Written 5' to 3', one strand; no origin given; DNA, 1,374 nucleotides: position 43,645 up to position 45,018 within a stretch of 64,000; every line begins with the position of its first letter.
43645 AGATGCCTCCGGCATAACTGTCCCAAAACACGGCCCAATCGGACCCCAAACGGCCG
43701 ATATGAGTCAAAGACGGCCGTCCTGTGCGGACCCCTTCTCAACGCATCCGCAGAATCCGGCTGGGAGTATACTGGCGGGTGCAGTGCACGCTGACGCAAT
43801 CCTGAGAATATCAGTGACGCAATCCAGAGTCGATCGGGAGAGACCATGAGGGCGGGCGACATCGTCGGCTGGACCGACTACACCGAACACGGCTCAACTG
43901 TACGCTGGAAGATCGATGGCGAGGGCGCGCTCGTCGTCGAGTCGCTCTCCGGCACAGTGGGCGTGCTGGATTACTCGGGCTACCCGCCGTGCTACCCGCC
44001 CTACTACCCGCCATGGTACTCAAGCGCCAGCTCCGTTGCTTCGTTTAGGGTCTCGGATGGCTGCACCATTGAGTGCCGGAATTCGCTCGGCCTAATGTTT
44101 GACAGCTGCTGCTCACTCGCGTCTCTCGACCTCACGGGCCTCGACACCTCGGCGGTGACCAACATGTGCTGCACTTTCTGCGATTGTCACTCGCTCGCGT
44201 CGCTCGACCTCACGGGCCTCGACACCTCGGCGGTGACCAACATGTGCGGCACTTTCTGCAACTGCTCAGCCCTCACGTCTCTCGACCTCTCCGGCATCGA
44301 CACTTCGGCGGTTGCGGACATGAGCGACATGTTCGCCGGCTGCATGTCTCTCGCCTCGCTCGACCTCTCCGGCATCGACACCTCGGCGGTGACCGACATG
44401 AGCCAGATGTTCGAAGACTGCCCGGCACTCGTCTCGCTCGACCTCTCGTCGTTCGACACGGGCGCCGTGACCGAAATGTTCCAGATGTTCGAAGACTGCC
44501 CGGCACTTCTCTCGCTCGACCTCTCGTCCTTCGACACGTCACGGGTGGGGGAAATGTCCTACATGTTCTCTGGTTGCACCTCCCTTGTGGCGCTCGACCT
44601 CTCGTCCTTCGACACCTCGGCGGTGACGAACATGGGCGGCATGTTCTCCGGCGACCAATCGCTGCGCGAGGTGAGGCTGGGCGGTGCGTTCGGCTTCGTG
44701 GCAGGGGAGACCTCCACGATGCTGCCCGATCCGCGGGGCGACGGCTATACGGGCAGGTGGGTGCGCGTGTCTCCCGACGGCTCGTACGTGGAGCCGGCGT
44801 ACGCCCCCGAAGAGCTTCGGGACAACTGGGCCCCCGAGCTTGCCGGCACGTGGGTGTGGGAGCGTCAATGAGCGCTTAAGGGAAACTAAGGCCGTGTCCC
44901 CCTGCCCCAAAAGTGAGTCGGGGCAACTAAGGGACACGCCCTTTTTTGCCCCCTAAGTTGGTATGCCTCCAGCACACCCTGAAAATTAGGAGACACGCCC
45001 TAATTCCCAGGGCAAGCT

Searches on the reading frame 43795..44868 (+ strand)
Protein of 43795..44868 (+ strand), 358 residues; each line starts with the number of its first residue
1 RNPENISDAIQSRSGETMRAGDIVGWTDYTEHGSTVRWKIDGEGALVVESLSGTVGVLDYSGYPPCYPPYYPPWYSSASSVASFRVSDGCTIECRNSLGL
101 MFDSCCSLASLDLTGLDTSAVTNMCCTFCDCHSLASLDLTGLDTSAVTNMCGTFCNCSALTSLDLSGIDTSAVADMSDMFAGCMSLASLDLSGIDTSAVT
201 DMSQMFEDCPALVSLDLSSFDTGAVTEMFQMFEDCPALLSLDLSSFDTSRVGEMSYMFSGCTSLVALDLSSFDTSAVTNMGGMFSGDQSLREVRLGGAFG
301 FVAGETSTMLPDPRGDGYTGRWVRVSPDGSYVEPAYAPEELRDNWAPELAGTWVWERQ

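Call 70: search_protein_families(library=pfam, max_evalue=0.001, proteins=[window:43795-44868:+])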
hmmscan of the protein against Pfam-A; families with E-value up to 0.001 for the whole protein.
window:43795-44868:+ (358 aa): 6 families
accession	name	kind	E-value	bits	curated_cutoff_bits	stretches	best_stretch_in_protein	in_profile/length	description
PF03382.20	DUF285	-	2.6e-42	143.8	25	2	189-290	15-113/120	Mycoplasma protein of unknown function, DUF285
PF13855.12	LRR_8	-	2.4e-07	30.8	27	0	231-271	20-58/61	Leucine rich repeat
PF13306.12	LRR_5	-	1.8e-06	28.3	27.7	0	179-293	7-106/127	BspA type Leucine rich repeat region (6 copies)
PF24048.1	LRR_NXF1-5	-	7.7e-05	22.7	30.5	0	207-255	51-99/142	NXF1/2/3/5 leucine-rich repeat domain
PF12799.13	LRR_4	-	0.00014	22.5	27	0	186-220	3-33/44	Leucine Rich repeats (2 copies)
PF23952.1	LRR_EndoS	-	0.00026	21.7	27.9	0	138-218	37-114/116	Endo-beta-N-acetylglucosaminidase EndoS LRR domain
